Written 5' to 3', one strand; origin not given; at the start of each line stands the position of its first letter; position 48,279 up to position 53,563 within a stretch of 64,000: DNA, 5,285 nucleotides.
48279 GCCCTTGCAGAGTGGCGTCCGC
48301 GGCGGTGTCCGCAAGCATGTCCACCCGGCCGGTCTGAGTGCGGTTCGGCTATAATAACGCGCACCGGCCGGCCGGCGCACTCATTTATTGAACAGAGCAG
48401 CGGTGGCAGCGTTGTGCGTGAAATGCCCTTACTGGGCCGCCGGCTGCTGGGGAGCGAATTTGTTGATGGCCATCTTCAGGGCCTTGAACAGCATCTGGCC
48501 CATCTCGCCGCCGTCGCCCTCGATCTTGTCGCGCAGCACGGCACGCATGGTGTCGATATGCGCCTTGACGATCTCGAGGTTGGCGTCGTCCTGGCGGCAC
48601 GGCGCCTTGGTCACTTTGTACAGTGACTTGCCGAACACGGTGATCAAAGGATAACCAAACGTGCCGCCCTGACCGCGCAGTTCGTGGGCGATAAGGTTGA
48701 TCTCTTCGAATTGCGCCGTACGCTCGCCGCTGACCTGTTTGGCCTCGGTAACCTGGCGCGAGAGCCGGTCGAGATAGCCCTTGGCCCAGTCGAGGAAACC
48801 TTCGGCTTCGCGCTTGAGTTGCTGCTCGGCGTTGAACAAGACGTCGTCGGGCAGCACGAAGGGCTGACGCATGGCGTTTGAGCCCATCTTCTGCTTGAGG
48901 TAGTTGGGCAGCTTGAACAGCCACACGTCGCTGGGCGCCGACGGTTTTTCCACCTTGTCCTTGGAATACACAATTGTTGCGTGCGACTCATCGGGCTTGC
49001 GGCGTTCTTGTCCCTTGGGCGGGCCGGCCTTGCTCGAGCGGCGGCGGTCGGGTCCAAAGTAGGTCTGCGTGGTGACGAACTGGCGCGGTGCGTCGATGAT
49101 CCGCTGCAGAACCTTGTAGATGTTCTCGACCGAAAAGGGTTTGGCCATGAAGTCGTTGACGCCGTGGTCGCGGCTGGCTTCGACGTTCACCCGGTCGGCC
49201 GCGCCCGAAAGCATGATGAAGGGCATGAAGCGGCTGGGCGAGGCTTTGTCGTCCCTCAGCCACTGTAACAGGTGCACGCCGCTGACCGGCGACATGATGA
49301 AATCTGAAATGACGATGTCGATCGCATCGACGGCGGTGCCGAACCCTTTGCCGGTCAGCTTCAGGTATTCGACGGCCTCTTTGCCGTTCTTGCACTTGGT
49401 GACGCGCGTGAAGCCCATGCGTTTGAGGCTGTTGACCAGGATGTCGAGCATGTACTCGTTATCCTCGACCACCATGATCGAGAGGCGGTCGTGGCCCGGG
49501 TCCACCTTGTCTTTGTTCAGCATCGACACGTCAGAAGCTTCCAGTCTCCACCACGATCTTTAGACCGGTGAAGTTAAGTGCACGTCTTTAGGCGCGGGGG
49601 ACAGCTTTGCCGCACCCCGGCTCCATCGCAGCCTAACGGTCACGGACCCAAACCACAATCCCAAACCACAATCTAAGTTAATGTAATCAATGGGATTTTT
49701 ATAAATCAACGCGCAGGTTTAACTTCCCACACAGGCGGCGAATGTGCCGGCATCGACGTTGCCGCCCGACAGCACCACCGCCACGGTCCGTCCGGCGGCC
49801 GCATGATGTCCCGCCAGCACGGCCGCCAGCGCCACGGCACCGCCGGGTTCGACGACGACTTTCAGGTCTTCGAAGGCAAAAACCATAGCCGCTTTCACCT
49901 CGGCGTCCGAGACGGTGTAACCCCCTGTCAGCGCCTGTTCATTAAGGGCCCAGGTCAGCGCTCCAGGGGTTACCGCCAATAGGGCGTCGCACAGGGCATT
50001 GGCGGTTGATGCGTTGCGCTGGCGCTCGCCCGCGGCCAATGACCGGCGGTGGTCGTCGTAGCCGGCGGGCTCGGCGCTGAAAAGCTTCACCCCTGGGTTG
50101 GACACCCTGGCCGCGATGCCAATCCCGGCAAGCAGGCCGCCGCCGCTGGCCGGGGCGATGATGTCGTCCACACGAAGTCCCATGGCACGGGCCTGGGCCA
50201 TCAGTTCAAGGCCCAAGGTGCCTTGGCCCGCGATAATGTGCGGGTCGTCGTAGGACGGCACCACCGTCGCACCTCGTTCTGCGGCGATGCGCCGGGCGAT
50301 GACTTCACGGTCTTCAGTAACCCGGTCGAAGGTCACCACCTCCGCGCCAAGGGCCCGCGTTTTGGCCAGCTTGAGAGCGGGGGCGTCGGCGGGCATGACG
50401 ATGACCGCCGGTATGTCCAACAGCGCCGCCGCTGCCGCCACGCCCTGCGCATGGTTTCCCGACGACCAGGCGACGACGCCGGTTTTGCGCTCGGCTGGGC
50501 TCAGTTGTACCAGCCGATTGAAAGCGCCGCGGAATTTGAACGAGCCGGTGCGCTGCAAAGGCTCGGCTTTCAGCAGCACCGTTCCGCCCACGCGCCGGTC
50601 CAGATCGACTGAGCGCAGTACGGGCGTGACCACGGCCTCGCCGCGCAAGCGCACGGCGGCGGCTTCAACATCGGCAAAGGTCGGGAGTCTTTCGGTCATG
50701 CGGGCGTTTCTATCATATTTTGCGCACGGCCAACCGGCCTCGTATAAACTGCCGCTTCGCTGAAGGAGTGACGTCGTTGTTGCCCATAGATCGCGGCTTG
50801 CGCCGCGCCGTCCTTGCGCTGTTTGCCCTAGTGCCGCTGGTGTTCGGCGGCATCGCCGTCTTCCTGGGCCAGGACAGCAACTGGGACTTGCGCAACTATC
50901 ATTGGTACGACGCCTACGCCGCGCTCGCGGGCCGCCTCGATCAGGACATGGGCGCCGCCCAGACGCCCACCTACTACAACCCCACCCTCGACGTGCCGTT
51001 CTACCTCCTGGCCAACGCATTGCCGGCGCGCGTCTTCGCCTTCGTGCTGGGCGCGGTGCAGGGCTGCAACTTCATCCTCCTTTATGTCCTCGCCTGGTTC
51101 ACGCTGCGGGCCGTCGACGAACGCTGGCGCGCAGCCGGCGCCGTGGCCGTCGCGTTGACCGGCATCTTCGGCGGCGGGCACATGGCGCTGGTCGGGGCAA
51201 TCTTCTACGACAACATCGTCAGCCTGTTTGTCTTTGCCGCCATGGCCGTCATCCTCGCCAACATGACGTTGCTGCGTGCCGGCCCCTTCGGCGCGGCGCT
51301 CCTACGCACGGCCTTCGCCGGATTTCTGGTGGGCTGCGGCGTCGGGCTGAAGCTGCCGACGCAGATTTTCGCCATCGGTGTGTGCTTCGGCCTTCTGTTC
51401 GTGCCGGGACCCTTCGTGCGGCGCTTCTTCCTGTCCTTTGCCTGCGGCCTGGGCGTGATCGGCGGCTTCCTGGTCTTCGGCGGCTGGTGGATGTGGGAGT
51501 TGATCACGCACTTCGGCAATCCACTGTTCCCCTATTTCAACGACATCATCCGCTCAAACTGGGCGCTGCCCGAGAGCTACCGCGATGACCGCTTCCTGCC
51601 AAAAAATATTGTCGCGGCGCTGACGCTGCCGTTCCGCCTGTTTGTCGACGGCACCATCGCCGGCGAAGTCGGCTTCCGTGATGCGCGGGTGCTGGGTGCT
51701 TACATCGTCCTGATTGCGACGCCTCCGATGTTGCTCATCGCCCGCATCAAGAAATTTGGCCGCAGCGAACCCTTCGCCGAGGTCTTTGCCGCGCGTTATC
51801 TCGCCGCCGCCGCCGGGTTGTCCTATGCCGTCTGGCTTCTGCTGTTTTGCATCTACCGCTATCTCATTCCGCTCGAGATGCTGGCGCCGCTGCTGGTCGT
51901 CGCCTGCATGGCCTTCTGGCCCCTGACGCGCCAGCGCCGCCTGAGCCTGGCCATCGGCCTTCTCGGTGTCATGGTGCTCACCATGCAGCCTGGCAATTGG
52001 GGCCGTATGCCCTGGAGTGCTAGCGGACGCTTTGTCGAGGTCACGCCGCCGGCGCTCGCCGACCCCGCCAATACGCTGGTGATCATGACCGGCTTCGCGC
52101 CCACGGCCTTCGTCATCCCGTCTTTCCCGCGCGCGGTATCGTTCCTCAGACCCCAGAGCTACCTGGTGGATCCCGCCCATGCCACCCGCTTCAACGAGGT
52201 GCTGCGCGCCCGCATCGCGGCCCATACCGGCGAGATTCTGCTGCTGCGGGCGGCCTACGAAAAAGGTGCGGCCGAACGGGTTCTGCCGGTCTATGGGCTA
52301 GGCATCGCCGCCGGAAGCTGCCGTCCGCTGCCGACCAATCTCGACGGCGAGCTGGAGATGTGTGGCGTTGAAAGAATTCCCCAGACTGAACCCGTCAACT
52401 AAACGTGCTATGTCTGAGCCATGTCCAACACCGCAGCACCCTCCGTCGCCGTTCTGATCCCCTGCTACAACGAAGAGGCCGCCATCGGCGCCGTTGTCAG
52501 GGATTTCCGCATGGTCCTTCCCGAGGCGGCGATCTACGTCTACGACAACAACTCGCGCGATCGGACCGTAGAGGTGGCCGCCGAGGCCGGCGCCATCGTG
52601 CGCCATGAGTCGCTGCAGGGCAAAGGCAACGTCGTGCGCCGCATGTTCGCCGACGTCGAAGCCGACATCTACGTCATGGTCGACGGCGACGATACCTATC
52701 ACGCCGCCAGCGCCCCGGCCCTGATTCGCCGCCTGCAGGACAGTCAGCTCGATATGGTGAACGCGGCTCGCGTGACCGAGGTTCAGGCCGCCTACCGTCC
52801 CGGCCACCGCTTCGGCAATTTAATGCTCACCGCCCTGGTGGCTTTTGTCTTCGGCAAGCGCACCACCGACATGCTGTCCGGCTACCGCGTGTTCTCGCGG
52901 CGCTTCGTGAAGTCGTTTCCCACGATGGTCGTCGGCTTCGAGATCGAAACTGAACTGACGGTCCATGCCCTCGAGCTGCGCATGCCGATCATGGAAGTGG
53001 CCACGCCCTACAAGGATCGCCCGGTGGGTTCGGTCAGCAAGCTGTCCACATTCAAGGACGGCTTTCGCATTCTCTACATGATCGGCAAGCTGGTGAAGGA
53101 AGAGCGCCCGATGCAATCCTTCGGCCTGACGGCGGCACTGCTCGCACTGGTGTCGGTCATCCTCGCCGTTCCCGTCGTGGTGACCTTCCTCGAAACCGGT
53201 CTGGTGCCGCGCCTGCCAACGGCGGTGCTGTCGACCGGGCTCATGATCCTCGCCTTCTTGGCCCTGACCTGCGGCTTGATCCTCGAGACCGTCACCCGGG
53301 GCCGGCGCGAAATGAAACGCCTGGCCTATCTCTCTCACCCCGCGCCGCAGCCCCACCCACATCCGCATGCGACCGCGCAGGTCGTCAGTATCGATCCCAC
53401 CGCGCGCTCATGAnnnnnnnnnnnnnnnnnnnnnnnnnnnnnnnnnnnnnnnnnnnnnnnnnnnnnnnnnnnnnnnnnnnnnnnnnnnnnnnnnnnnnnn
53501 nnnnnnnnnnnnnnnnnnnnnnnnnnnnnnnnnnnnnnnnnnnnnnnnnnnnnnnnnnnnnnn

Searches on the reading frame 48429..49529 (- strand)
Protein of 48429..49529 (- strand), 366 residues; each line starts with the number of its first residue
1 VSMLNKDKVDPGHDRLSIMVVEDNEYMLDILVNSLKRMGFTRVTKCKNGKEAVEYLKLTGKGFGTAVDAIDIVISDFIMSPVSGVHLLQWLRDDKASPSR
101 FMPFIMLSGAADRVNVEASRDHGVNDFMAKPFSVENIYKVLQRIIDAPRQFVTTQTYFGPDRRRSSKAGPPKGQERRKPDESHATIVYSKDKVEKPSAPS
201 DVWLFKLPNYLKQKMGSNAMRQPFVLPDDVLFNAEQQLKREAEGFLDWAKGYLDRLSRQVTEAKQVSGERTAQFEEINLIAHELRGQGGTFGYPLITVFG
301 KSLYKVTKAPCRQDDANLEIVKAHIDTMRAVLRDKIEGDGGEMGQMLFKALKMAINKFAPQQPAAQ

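Call 60: search_protein_families(library=pfam, proteins=[window:48429-49529:-], max_evalue=0.00001)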
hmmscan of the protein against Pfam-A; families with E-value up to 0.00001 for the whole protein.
window:48429-49529:- (366 aa): 1 family
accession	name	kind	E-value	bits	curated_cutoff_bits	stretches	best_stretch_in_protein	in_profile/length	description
PF00072.30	Response_reg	-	2.3e-17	63.6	30.2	1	18-141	1-110/111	Response regulator receiver domain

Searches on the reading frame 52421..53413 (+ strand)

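Call 60: search_protein_families(library=pfam, proteins=[window:52421-53413:+], max_evalue=0.00001)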
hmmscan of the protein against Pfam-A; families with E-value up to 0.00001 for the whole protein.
window:52421-53413:+ (330 aa): 2 families
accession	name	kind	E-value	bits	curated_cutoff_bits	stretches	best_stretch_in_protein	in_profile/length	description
PF00535.33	Glycos_transf_2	-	6.1e-15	56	23.3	1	11-163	2-164/168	Glycosyl transferase family 2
PF13641.12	Glyco_tranf_2_3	-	1.9e-11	44.9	27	1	7-154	1-150/230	Glycosyltransferase like family 2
